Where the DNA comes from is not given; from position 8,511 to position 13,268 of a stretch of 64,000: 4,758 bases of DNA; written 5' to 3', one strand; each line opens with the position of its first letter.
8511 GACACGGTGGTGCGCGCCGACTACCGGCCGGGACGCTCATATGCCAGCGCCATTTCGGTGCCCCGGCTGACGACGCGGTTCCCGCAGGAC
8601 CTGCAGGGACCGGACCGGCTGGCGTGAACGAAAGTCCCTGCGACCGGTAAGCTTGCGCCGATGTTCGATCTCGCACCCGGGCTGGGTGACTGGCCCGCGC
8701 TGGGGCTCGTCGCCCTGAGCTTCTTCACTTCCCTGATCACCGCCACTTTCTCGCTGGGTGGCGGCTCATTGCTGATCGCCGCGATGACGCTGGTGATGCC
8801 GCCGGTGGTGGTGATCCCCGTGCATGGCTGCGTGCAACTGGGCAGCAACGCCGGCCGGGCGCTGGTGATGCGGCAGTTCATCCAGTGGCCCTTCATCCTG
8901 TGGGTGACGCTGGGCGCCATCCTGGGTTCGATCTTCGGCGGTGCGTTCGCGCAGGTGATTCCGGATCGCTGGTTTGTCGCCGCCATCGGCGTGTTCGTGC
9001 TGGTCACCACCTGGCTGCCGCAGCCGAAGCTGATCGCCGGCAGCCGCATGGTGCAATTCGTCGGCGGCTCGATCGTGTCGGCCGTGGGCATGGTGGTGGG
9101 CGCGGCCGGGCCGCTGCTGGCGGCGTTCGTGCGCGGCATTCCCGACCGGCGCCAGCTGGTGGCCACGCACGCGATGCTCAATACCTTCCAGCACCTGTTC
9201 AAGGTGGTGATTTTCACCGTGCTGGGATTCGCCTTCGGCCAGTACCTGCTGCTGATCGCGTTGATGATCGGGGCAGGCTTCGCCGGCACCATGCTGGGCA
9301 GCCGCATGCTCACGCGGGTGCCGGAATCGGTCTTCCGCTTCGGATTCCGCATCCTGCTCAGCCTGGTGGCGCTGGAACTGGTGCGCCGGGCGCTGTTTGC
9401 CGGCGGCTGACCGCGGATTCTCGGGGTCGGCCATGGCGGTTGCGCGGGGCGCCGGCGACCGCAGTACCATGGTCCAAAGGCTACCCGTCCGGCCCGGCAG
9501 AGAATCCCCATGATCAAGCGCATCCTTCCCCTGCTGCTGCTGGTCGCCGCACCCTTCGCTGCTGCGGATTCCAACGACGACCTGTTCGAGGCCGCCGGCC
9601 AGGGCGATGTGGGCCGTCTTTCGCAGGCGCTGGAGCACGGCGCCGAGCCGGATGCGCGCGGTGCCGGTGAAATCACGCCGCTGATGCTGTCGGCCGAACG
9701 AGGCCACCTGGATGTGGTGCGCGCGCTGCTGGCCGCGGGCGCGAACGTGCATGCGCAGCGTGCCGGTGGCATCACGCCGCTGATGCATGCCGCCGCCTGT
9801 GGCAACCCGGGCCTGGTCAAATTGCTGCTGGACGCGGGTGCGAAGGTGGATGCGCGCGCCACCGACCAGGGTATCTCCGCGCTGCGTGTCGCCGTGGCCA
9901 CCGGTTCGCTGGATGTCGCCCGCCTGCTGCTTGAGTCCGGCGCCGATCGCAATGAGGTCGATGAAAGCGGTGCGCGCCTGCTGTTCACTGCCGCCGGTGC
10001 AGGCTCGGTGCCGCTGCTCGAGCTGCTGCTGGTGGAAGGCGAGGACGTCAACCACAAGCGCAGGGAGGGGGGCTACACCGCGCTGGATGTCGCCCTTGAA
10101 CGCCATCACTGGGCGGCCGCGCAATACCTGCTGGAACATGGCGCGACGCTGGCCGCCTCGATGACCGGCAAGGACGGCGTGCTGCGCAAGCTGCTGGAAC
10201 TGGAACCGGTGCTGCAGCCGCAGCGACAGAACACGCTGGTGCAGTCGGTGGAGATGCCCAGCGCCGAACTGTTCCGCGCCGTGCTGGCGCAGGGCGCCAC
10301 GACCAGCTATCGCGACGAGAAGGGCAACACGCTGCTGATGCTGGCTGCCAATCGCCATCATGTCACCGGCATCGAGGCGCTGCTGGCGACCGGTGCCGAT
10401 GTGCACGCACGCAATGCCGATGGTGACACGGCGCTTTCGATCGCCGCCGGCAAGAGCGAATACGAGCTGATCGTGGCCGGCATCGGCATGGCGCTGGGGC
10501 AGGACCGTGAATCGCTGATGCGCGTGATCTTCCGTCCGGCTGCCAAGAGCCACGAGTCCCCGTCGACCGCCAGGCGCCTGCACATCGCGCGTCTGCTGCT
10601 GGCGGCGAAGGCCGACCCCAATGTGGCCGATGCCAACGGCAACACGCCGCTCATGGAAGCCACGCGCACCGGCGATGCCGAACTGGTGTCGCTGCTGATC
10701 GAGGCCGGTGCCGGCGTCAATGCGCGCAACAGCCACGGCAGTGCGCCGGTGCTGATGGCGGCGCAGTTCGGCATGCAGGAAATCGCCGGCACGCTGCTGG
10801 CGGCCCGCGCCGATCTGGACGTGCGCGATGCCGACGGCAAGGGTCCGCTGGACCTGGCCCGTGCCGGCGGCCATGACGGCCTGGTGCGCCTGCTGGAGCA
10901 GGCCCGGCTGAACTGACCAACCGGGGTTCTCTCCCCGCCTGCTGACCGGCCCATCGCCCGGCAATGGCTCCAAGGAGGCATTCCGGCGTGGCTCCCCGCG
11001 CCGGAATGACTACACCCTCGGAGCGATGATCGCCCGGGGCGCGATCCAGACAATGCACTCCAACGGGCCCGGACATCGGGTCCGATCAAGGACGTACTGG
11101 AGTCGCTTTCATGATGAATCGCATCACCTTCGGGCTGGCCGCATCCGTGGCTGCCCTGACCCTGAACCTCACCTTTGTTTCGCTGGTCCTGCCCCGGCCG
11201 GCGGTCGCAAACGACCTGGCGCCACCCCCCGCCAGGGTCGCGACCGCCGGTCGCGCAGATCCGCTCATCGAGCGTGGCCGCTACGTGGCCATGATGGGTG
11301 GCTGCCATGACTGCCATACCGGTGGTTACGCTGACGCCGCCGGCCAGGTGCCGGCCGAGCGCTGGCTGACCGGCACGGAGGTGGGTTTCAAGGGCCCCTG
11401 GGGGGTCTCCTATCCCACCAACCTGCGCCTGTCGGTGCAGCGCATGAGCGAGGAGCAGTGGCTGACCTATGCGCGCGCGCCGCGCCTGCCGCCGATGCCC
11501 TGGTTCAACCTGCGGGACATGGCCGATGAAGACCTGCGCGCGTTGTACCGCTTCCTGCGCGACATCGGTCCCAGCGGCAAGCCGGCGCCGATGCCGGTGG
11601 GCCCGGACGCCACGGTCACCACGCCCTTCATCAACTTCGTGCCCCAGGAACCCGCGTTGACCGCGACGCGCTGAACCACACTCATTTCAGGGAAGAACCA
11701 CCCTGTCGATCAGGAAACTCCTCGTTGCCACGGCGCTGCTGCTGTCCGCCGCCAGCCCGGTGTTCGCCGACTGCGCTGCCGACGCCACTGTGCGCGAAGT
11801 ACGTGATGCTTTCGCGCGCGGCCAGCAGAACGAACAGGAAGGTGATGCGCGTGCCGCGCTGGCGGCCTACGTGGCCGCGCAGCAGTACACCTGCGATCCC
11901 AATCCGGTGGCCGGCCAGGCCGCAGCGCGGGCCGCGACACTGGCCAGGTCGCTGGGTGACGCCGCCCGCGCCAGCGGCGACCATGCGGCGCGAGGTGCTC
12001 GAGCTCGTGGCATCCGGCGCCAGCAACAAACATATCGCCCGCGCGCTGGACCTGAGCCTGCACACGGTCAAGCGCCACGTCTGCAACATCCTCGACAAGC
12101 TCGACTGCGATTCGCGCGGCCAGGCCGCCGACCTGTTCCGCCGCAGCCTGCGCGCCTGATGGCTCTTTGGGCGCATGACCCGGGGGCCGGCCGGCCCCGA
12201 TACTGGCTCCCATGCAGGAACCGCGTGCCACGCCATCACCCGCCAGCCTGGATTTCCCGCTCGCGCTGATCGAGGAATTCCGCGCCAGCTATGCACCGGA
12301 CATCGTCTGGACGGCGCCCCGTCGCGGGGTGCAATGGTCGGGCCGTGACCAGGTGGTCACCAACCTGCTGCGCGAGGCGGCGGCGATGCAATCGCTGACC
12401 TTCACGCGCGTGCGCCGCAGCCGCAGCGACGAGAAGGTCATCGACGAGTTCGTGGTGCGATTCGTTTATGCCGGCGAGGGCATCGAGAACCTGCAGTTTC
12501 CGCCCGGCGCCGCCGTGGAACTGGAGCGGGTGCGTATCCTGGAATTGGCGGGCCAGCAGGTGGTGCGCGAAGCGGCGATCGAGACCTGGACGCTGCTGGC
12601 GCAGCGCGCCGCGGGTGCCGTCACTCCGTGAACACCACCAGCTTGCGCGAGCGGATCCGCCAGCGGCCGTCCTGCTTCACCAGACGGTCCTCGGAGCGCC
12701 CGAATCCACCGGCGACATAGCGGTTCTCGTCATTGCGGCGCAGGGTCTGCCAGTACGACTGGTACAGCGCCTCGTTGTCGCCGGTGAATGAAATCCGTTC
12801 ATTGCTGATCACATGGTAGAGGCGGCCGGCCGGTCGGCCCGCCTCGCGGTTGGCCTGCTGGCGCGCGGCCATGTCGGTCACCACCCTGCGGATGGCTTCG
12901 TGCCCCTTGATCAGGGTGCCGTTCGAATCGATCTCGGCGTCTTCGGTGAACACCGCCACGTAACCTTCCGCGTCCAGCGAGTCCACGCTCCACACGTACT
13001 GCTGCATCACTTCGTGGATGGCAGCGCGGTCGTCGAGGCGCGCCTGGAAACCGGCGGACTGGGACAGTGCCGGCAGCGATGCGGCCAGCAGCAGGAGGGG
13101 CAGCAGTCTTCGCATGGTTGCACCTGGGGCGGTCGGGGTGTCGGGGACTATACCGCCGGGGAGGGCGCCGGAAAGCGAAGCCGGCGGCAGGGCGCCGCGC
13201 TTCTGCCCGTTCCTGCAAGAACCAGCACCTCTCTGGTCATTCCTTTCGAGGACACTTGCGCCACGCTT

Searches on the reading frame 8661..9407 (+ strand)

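Call 18: search_protein_families(library=pfam, proteins=[window:8661-9407:+], max_evalue=0.001)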
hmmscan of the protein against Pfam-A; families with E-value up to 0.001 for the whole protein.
window:8661-9407:+ (249 aa): 1 family
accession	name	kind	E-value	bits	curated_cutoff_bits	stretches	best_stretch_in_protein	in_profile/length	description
PF01925.25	TauE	-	2.1e-20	73.9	32.6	1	16-239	1-236/237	Sulfite exporter TauE/SafE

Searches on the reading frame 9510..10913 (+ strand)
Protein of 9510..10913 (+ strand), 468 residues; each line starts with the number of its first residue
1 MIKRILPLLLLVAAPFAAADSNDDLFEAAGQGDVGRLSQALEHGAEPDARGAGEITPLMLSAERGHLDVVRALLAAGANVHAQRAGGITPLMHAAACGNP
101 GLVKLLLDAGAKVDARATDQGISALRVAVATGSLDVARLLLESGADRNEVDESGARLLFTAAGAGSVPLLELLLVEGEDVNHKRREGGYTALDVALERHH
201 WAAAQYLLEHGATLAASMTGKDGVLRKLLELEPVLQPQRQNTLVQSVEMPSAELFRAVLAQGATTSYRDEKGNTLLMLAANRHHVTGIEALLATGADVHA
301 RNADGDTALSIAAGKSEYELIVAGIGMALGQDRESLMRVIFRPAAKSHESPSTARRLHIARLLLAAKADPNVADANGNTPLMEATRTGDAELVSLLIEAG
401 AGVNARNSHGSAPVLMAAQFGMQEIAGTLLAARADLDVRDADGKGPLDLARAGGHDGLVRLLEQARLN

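Call 18: search_protein_families(library=pfam, proteins=[window:9510-10913:+], max_evalue=0.001)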
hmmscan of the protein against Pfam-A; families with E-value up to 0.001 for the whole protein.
window:9510-10913:+ (468 aa): 7 families
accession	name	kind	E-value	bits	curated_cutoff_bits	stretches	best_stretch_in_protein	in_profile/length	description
PF12796.13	Ank_2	-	4.5e-62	207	27.3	5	58-149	1-88/90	Ankyrin repeats (3 copies)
PF00023.36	Ank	-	4.6e-48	158.9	21.1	5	376-407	1-32/33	Ankyrin repeat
PF13637.12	Ank_4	-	7.9e-43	144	22.7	5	62-107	5-50/50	Ankyrin repeats (many copies)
PF13857.12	Ank_5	-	1e-37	128.2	27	4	266-312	10-56/56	Ankyrin repeats (many copies)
PF13606.12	Ank_3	-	1e-34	114.5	22.3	1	87-114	2-29/30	Ankyrin repeat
PF24521.3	Ank_KRIT1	-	9.1e-11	42.1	80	1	22-122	19-119/149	KRIT1 ankyrin-repeats domain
PF23745.1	ANK_LRRK2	-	5.9e-06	26.6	27.5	0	125-209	35-114/130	LRRK2 ANK repeat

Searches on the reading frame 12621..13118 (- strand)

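Call 4: search_protein_families(library=pfam, proteins=[window:12621-13118:-], max_evalue=1)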
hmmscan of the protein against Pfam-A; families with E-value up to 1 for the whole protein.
window:12621-13118:- (165 aa): 5 families
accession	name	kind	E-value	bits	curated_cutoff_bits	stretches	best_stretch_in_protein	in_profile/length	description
PF13577.12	SnoaL_4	-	3.6e-22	79.1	24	1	27-159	2-126/126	SnoaL-like domain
PF00866.24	Ring_hydroxyl_B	-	7.2e-07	29.8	27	1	93-163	68-138/144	Ring hydroxylating beta subunit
PF12680.13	SnoaL_2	-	0.0025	18.8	27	1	40-86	3-49/102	SnoaL-like domain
PF12893.14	Lumazine_bd_2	-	0.012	16.8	22.1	1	30-65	2-37/116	Putative lumazine-binding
PF14534.12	DUF4440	-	0.013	16.3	25.2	1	34-155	1-107/107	Domain of unknown function (DUF4440)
